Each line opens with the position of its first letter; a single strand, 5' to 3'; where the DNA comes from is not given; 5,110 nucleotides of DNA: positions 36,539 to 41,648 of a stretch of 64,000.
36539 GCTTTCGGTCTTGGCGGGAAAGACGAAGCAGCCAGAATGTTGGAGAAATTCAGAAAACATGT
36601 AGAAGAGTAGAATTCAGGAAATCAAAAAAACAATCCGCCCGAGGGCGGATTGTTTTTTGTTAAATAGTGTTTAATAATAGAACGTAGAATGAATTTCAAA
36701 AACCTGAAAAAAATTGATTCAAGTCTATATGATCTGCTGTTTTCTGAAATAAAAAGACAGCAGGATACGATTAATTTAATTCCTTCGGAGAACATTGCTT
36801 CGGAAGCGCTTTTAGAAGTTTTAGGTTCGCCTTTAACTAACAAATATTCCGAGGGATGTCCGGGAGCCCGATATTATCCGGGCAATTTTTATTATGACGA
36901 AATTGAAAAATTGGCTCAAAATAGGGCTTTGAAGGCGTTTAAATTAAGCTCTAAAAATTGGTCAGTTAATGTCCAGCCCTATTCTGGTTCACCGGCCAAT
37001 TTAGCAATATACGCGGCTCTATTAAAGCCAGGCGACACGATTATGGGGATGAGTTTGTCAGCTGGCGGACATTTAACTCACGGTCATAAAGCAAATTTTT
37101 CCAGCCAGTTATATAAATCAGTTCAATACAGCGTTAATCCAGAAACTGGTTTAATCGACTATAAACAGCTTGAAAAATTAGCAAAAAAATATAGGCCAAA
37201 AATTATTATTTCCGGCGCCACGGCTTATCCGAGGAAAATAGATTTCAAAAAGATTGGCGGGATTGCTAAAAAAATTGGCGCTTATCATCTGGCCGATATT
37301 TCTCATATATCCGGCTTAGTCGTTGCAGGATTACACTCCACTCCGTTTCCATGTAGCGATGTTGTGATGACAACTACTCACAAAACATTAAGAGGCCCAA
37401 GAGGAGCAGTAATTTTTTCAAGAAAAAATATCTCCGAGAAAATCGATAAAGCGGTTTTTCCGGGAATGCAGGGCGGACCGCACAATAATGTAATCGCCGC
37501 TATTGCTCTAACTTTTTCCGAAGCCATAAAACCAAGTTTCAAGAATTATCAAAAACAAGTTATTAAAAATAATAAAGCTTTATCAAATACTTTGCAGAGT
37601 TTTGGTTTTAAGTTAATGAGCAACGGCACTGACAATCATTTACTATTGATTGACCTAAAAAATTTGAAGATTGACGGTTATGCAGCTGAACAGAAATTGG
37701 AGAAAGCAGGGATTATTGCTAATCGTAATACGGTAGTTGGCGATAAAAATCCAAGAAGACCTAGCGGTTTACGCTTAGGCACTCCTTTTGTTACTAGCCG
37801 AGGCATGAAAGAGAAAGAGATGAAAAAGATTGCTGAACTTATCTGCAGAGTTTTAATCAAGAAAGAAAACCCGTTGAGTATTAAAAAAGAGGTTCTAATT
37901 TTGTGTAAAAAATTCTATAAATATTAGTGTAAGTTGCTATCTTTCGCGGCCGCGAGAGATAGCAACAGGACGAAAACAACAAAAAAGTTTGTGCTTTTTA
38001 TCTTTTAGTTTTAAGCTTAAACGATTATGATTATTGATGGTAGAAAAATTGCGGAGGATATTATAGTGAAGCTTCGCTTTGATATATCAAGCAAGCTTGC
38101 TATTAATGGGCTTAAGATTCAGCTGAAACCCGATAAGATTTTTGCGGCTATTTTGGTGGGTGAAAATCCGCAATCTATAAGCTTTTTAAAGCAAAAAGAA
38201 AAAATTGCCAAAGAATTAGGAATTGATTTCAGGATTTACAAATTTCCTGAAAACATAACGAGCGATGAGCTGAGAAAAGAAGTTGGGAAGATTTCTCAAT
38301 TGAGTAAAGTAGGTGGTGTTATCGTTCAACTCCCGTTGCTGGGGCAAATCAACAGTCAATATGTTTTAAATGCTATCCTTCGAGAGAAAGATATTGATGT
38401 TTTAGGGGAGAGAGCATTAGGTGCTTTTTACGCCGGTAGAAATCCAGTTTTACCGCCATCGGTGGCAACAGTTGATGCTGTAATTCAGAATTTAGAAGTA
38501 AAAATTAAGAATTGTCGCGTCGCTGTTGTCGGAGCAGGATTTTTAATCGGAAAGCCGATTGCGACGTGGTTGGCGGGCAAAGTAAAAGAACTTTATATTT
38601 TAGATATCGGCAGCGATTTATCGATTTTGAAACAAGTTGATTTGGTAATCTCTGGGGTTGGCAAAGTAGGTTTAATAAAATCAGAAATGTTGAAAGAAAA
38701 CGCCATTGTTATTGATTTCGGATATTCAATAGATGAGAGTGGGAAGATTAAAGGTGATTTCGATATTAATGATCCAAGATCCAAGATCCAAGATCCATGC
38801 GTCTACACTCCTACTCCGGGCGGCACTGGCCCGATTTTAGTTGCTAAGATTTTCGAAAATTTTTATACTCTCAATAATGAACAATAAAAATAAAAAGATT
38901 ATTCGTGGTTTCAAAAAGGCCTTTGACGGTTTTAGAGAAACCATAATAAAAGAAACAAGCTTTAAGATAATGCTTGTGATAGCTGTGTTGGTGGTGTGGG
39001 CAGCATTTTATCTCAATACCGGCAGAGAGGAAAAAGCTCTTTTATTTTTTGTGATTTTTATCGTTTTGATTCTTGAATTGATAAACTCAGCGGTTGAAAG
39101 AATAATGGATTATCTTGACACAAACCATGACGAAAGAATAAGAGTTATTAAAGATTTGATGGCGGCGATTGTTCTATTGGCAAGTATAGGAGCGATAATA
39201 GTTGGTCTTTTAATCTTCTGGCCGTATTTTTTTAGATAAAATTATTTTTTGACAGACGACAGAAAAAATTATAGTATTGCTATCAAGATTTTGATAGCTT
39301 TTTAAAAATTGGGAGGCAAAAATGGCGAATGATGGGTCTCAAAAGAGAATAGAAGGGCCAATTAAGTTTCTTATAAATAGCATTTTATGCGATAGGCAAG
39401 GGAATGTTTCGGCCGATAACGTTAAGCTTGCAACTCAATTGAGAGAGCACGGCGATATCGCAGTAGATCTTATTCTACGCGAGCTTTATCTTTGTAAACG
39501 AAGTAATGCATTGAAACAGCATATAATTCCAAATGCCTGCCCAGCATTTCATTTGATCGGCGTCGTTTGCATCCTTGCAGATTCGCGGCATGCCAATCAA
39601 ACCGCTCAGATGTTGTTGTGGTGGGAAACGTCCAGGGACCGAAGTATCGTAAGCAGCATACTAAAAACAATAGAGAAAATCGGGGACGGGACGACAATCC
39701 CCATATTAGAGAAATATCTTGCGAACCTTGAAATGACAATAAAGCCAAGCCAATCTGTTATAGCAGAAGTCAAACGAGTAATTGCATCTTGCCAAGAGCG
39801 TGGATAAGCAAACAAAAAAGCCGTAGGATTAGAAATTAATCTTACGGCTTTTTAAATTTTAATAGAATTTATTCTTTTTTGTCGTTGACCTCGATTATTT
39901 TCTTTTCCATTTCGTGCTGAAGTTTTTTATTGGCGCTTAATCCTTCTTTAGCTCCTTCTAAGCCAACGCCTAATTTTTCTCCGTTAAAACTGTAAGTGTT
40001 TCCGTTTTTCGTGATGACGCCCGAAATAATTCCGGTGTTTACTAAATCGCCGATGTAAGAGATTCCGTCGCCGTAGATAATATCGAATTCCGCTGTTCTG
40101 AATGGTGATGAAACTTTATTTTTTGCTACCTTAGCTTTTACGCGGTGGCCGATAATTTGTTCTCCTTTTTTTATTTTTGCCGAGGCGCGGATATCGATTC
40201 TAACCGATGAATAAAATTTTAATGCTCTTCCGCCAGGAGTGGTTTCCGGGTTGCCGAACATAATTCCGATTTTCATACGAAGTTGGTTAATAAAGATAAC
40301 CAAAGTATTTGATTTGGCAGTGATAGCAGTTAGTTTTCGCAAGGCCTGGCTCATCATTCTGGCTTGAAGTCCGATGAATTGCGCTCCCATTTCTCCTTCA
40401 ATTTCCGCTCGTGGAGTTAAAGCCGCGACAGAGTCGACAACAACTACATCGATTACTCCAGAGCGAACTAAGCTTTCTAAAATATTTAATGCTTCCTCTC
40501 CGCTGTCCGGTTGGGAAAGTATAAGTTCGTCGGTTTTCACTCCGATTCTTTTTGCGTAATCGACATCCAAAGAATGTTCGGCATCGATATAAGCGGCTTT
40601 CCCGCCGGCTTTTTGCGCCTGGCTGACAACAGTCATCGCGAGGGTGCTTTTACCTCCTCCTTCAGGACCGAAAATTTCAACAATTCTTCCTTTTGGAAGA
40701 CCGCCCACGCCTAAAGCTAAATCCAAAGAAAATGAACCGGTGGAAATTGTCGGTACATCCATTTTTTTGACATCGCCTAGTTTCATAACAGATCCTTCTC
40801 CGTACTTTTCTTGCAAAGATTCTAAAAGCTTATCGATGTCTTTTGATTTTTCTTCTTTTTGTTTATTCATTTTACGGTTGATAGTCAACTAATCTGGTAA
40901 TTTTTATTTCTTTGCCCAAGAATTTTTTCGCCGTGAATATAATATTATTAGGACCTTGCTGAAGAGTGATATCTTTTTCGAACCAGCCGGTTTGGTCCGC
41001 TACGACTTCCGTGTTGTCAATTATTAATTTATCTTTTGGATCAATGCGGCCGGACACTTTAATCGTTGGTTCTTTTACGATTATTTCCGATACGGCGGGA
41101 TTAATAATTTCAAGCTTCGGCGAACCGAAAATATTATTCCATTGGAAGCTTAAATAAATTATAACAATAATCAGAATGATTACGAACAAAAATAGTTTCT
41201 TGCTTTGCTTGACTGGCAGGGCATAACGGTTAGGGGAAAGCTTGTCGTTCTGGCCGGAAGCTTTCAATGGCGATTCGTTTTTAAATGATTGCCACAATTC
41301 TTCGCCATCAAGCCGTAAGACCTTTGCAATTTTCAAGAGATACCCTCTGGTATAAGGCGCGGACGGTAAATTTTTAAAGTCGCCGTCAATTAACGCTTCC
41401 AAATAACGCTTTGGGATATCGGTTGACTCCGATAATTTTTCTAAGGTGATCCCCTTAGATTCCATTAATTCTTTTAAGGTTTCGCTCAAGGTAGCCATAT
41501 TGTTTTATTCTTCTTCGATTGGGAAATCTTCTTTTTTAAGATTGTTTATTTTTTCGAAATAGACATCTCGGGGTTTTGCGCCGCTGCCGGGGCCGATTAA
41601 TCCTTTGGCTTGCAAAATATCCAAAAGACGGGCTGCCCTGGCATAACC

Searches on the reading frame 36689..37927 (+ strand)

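Call 10: search_protein_families(library=pfam, proteins=[window:36689-37927:+], max_evalue=0.001)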
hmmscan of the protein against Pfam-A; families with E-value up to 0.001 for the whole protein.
window:36689-37927:+ (412 aa): 1 family
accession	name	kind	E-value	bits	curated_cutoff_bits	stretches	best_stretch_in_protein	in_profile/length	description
PF00464.25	SHMT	-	7.9e-158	525.7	27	1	6-385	1-399/399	Serine hydroxymethyltransferase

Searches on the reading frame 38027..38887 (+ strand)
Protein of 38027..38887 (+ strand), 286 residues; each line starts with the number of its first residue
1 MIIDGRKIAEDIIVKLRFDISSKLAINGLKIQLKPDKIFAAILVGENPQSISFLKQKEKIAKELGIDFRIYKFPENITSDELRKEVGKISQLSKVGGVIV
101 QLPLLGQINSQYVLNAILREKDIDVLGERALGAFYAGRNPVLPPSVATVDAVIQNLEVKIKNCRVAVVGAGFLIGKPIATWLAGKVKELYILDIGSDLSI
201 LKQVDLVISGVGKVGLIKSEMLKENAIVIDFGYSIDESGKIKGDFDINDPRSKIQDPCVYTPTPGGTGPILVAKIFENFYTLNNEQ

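Call 10: search_protein_families(library=pfam, proteins=[window:38027-38887:+], max_evalue=0.001)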
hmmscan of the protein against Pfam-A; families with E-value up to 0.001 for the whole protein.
window:38027-38887:+ (286 aa): 2 families
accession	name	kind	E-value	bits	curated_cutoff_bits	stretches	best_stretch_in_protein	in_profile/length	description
PF02882.25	THF_DHG_CYH_C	-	4.1e-25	88.4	27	1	130-282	4-155/160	Tetrahydrofolate dehydrogenase/cyclohydrolase, NAD(P)-binding domain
PF00763.28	THF_DHG_CYH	-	3.4e-24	85.8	32.8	1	3-124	1-115/115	Tetrahydrofolate dehydrogenase/cyclohydrolase, catalytic domain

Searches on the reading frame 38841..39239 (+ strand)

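Call 10: search_protein_families(library=pfam, proteins=[window:38841-39239:+], max_evalue=0.001)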
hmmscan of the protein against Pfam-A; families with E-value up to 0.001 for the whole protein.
window:38841-39239:+ (132 aa): 1 family
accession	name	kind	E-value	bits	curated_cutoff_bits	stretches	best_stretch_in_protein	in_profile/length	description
PF01219.24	DAGK_prokar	-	1.4e-27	96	22.3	1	26-126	2-102/102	Prokaryotic diacylglycerol kinase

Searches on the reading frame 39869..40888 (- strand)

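Call 10: search_protein_families(library=pfam, proteins=[window:39869-40888:-], max_evalue=0.001)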
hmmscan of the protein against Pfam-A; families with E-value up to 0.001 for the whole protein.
window:39869-40888:- (339 aa): 8 families
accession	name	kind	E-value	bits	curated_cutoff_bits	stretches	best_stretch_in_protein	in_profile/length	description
PF00154.27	RecA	-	1.1e-125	418.8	27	1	17-277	2-262/262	recA bacterial DNA recombination protein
PF08423.17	Rad51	-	7.6e-11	42.2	22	1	44-236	4-212/244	Rad51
PF21096.2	RecA_C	-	4.6e-10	39.9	27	1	280-333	1-54/57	RecA C-terminal domain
PF06745.19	ATPase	-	6.8e-07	29.3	26.6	1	50-105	3-58/231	KaiC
PF00005.33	ABC_tran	-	5.9e-05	24.1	25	1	64-121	8-67/137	ABC transporter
PF01637.24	ATPase_2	-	0.00016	22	33.2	1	68-125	21-69/225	ATPase domain predominantly from Archaea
PF02283.22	CobU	-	0.0002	21.4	27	1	72-205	3-127/168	Cobinamide kinase / cobinamide phosphate guanyltransferase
PF13479.12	AAA_24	-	0.00022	21.6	27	1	70-158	5-77/195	AAA domain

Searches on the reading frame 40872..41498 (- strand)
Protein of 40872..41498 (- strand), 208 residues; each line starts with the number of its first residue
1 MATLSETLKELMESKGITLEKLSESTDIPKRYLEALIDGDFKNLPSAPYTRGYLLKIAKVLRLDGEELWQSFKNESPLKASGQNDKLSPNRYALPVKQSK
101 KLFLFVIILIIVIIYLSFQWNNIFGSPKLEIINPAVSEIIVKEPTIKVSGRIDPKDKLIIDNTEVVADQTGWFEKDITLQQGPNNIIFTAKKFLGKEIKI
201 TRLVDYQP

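Call 10: search_protein_families(library=pfam, proteins=[window:40872-41498:-], max_evalue=0.001)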
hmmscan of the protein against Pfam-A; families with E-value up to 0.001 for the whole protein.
window:40872-41498:- (208 aa): 3 families
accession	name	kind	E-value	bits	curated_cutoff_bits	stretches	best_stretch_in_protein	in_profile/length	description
PF13413.12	HTH_25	-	3.8e-16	59.1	24.6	1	10-68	4-62/62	Helix-turn-helix domain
PF09136.16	Glucodextran_B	-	2e-08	34.4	27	1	127-205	1-80/83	Glucodextranase, domain B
PF20317.4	HTH_60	-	0.00018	22.3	24.1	1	3-63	5-65/140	Helix-turn-helix domain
